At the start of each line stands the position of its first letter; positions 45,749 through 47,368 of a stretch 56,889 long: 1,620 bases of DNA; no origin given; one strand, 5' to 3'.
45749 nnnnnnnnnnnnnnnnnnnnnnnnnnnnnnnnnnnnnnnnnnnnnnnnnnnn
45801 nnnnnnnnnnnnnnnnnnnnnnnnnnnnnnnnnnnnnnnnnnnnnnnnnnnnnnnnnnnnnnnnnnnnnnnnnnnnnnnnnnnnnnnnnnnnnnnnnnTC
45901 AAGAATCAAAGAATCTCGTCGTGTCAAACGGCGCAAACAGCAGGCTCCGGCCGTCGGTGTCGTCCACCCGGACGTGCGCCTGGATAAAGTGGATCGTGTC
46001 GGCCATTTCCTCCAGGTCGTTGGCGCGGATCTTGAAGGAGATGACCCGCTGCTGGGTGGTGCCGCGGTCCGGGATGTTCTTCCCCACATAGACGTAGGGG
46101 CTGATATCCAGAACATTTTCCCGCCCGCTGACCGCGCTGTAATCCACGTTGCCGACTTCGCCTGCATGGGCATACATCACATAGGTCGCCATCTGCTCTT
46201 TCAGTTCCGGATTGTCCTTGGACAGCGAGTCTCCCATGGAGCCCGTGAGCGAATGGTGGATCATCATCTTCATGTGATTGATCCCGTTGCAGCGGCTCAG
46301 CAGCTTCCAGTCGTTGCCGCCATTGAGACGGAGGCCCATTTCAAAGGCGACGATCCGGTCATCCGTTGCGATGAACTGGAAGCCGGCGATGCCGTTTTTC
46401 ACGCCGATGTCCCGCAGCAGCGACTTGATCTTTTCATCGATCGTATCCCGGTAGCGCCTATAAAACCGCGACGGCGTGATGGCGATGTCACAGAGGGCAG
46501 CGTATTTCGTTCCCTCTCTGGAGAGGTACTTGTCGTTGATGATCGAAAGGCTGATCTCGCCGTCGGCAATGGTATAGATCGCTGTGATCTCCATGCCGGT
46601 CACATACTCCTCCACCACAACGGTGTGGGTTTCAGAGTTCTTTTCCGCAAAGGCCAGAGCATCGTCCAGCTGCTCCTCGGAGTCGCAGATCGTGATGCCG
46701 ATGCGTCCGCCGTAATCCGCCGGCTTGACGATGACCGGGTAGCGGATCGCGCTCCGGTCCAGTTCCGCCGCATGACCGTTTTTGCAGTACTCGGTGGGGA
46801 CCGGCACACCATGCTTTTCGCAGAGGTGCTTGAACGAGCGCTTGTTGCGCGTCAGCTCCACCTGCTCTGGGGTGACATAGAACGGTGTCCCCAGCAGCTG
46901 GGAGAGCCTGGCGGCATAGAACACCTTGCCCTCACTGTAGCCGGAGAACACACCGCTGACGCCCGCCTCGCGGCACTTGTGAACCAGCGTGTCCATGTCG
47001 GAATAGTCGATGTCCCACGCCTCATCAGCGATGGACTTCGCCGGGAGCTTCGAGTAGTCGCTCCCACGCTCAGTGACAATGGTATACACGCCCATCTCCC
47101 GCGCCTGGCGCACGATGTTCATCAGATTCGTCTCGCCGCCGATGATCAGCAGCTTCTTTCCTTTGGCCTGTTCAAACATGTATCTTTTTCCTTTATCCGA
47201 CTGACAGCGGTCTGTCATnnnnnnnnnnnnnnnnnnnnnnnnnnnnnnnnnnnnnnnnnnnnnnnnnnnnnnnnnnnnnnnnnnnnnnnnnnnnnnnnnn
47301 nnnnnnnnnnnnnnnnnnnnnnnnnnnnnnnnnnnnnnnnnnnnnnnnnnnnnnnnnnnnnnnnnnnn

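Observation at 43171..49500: Wzx/Wzy-type assembly genes with an initiating transferase but no Leloir glycosyltransferase; two ATP-grasp ligases sit between the PGT and the aminotransferase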

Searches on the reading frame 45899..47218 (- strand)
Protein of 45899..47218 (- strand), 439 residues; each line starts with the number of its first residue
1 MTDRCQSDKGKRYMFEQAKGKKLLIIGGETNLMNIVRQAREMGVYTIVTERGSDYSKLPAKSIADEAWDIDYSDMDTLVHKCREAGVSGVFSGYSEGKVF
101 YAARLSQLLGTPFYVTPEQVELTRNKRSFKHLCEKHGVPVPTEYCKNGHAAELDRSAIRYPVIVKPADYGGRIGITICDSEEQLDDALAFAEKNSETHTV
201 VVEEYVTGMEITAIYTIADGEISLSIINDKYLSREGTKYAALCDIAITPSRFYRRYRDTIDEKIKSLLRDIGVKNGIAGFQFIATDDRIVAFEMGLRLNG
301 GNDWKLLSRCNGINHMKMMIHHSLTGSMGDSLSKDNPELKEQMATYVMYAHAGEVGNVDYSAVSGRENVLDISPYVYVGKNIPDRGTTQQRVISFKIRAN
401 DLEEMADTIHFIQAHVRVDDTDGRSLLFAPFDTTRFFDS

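Call 3: search_protein_families(library=pfam, proteins=[window:45899-47218:-], max_evalue=0.01)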
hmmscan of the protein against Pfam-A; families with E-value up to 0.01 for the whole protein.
window:45899-47218:- (439 aa): 6 families
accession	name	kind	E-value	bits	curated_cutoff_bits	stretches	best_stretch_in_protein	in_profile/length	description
PF07478.18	Dala_Dala_lig_C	-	7.4e-11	42.4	24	1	155-213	32-88/204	D-ala D-ala ligase C-terminus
PF02786.22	CPSase_L_D2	-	7.3e-09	35.9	19.8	1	126-299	2-181/211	Carbamoyl-phosphate synthase L chain, ATP binding domain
PF13535.11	ATP-grasp_4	-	1.3e-08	35.1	27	1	158-299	1-154/160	ATP-grasp domain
PF02655.19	ATP-grasp_3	-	3e-08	34.3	23.2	1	125-300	3-159/160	ATP-grasp domain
PF01071.24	GARS_A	-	0.00024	21.4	27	1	126-222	3-104/194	Phosphoribosylglycinamide synthetase, ATP-grasp (A) domain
PF14397.11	ATPgrasp_ST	-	0.00046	19.9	31.4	1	114-183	10-86/278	Sugar-transfer associated ATP-grasp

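Call 8: search_protein_families(library=ncbifam, proteins=[window:45899-47218:-], max_evalue=0.01)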
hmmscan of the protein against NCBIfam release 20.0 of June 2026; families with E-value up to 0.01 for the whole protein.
window:45899-47218:- (439 aa): 59 families (the best 25 are shown)
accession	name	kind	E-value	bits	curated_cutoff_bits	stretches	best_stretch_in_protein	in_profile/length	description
NF002563.0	PRK02186.1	subfamily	4.5e-23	81.4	625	1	35-419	19-395/890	argininosuccinate lyase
NF002527.0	PRK01966.1-3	equivalog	9.3e-14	51.3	310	1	117-293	110-293/332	D-alanine--D-alanine ligase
NF005543.0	PRK07206.1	subfamily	1.1e-13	50.7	302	1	70-346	54-336/416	hypothetical protein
NF006406.0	PRK08654.1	equivalog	1.9e-13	49.7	739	1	23-225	5-222/499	acetyl-CoA carboxylase biotin carboxylase subunit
TIGR01369.1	CPSaseII_lrg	equivalog_domain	1e-12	46.6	1027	1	107-330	655-871/1052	carbamoyl-phosphate synthase (glutamine-hydrolyzing) large subunit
TIGR01205.1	D_ala_D_alaTIGR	subfamily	1.1e-12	47.5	245.65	1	122-273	103-262/318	D-alanine--D-alanine ligase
NF002378.0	PRK01372.1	subfamily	3.5e-12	45.7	243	1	123-215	98-188/305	D-alanine--D-alanine ligase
NF009402.0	PRK12767.1-1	equivalog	3.9e-12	45.6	218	1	75-327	62-302/329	carbamoyl phosphate synthase-like protein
NF003671.0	PRK05294.1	equivalog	4.5e-11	41.1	599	1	107-298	652-838/1058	carbamoyl-phosphate synthase large subunit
NF009554.0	PRK12999.1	equivalog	2.1e-10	39.1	965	1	19-219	4-220/1147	pyruvate carboxylase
NF009404.0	PRK12767.1-3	equivalog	3.8e-10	39.2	316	1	75-229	58-215/344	carbamoyl phosphate synthase-like protein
TIGR02712.1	urea_carbox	equivalog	4.1e-10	38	1303.85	1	33-229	14-224/1201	urea carboxylase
NF009471.0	PRK12833.1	equivalog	1.2e-09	37.3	686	1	22-197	7-193/467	acetyl-CoA carboxylase biotin carboxylase subunit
NF000091.3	D_ala_D_ser_VanG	exception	1.9e-09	36.8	495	1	122-290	132-305/344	D-alanine--D-serine ligase VanG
TIGR01161.1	purK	equivalog_domain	4e-09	36.2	318.4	1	25-297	4-265/362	5-(carboxyamino)imidazole ribonucleotide synthase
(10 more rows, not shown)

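Call 55: search_solved_structures(query=window:45899-47218:-, max_evalue=0.01)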
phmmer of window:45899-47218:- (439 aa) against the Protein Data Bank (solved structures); distinct sequences matched with E-value up to 0.01: 58.
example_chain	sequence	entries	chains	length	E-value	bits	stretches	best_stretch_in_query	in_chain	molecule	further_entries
4dim_A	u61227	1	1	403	1.9e-11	46.5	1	20-326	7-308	Phosphoribosylglycinamide synthetase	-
3vot_A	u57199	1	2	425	4.2e-09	38.8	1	20-325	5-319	L-amino acid ligase, BL00235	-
1ulz_A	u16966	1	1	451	5.5e-09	38.5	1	28-299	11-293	pyruvate carboxylase n-terminal domain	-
7kbl_A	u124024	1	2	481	1e-08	37.5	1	16-219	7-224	2-oxoglutarate carboxylase small subunit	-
7kct_A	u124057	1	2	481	2.1e-08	36.5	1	20-219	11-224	2-oxoglutarate carboxylase small subunit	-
3ax6_A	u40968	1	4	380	3.9e-08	35.6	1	21-298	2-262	Phosphoribosylaminoimidazole carboxylase, ATPase subunit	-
9tps_G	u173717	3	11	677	4.9e-08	35.3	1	22-297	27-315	Biotin carboxylase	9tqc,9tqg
1bxr_A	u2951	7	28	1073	4.6e-07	32.1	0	88-297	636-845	CARBAMOYL-PHOSPHATE SYNTHASE | CARBAMOYL PHOSPHATE SYNTHETASE: LARGE SUBUNIT | CARBAMOYL PHOSPHATE SYNTHETASE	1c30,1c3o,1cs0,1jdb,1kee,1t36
1ce8_A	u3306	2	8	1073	4.6e-07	32.1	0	88-297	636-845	PROTEIN (CARBAMOYL-PHOSPHATE SYNTHASE) | carbamoyl phosphate synthetase large chain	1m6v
7kc7_A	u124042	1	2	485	6.5e-07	31.6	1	21-219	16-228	2-oxoglutarate carboxylase small subunit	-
8hz5_A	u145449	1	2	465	1.5e-06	30.5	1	22-222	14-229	Biotin carboxylase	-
7wac_A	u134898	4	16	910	7.2e-06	28.2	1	120-212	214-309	Cyanophycin synthase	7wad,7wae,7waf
8hz4_A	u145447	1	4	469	2.5e-05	26.4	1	28-221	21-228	Biotin carboxylase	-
3u9s_A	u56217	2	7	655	4.8e-05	25.5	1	32-221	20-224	Methylcrotonyl-CoA carboxylase, alpha-subunit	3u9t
3g8d_A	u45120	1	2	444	5.4e-05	25.3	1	28-300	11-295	Biotin carboxylase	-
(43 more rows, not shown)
